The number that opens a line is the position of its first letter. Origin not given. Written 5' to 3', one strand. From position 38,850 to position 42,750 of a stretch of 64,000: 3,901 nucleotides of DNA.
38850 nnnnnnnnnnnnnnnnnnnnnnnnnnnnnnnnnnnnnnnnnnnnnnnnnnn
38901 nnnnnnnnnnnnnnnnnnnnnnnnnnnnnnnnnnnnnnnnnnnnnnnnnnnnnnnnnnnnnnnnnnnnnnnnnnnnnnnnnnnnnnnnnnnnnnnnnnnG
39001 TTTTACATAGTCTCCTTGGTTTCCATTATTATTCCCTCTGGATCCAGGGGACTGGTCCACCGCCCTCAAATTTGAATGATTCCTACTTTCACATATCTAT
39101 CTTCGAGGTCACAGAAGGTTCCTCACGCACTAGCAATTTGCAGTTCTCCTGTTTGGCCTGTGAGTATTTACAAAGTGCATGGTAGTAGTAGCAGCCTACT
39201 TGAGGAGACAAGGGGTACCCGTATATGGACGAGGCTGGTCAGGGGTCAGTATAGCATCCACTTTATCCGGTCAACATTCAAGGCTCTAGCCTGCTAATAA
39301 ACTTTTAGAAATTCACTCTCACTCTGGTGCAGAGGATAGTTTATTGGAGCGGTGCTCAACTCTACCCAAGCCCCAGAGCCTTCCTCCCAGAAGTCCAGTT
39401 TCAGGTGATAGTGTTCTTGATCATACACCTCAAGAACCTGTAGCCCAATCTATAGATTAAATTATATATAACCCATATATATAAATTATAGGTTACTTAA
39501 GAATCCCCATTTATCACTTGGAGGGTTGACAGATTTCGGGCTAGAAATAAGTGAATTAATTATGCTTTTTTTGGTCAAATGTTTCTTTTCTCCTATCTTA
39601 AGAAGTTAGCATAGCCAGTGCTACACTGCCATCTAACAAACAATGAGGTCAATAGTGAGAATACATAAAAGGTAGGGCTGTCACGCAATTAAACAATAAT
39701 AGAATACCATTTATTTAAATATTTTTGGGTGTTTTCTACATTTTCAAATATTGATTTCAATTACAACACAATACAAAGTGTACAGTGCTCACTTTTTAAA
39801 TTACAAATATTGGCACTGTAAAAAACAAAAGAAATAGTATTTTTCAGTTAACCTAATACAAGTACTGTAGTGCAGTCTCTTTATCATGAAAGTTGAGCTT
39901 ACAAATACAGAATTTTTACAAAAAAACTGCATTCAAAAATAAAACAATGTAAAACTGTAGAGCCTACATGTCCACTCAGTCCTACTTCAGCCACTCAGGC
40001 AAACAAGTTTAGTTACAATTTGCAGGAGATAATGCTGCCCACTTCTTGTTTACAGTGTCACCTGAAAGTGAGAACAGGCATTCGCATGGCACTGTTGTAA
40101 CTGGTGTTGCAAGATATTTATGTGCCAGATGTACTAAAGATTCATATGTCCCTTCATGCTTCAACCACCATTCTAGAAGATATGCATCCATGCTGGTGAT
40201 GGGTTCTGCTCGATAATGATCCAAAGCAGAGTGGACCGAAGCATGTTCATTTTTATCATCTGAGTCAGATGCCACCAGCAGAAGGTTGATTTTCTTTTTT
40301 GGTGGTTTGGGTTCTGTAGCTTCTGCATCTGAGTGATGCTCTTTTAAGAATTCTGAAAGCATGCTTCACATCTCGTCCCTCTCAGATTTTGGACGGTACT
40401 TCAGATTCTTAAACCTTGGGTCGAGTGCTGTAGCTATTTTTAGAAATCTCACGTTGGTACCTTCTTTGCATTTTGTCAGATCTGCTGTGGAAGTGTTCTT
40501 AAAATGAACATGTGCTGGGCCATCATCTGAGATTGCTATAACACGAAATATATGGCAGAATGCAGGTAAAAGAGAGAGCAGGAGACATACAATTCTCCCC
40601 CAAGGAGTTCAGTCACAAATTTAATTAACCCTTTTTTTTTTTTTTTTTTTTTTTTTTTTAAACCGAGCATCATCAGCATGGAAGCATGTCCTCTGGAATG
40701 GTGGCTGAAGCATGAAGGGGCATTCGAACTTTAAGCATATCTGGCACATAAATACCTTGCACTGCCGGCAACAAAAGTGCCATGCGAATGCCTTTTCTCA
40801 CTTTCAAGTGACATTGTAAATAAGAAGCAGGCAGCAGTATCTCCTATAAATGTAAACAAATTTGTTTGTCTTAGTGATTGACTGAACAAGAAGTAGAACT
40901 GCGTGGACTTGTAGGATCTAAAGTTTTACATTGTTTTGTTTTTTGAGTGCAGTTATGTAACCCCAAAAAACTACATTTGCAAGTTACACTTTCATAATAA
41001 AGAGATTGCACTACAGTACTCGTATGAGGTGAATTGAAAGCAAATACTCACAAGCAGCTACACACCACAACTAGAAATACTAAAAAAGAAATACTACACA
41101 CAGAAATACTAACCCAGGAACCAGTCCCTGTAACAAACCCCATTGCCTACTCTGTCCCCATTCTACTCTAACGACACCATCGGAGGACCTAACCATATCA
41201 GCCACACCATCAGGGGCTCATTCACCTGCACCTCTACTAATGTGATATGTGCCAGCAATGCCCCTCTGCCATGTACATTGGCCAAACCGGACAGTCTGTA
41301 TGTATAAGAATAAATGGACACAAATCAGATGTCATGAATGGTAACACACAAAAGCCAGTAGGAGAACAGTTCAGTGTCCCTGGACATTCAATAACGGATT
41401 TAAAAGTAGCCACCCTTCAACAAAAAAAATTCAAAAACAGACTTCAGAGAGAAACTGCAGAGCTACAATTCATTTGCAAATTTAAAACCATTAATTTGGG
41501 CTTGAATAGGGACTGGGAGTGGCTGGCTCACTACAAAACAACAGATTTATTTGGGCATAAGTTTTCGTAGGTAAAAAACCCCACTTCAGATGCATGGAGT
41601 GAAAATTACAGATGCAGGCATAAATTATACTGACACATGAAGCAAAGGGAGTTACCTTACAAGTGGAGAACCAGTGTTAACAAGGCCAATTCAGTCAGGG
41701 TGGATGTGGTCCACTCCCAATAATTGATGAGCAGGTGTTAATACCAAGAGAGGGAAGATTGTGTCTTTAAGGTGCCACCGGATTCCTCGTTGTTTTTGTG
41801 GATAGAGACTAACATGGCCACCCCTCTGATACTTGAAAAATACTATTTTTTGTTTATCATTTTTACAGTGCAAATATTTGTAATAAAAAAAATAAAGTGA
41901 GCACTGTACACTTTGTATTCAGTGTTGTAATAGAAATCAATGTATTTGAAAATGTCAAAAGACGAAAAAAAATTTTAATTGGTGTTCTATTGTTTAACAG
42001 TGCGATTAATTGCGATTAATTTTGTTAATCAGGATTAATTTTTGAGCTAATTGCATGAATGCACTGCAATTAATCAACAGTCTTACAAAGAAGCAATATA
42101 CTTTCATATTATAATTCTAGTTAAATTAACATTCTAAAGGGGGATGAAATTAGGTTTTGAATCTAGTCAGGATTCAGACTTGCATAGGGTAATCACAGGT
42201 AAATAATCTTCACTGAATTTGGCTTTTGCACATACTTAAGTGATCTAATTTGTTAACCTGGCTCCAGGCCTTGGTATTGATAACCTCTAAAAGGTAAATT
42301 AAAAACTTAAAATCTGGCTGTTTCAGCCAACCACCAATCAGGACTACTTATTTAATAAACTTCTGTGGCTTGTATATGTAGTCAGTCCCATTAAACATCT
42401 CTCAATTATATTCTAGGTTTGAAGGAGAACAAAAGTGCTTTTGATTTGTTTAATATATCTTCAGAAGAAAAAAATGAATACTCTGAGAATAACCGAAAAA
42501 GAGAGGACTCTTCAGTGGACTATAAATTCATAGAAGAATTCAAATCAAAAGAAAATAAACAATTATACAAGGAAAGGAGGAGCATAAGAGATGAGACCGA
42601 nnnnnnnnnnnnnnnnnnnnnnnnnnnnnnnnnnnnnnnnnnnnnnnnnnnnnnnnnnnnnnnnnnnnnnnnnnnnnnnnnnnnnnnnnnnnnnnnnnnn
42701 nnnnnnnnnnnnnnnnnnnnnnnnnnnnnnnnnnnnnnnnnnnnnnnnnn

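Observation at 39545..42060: Palindromic hAT-derived element family carrying transposase C-terminal coding fragments in both arms (3 copies in 64 kb)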

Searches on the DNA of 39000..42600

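Call 11: search_rna_families(source=window, start=39000, end=42600, threshold=evalue, max_evalue=0.1, show_alignments=2)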
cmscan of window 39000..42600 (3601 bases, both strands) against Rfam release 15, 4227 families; matches with E-value up to 0.1: 0.
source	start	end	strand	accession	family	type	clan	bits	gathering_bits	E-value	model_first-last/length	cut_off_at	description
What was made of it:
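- On Penelope-like retroelement (the insert in B): The Rfam scan of 39000-42600 at E <= 0.1 found nothing (call 11).
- Tried and rejected: Rfam scan of 39000-42600 for ribozymes or other RNAs found nothing (call 11).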
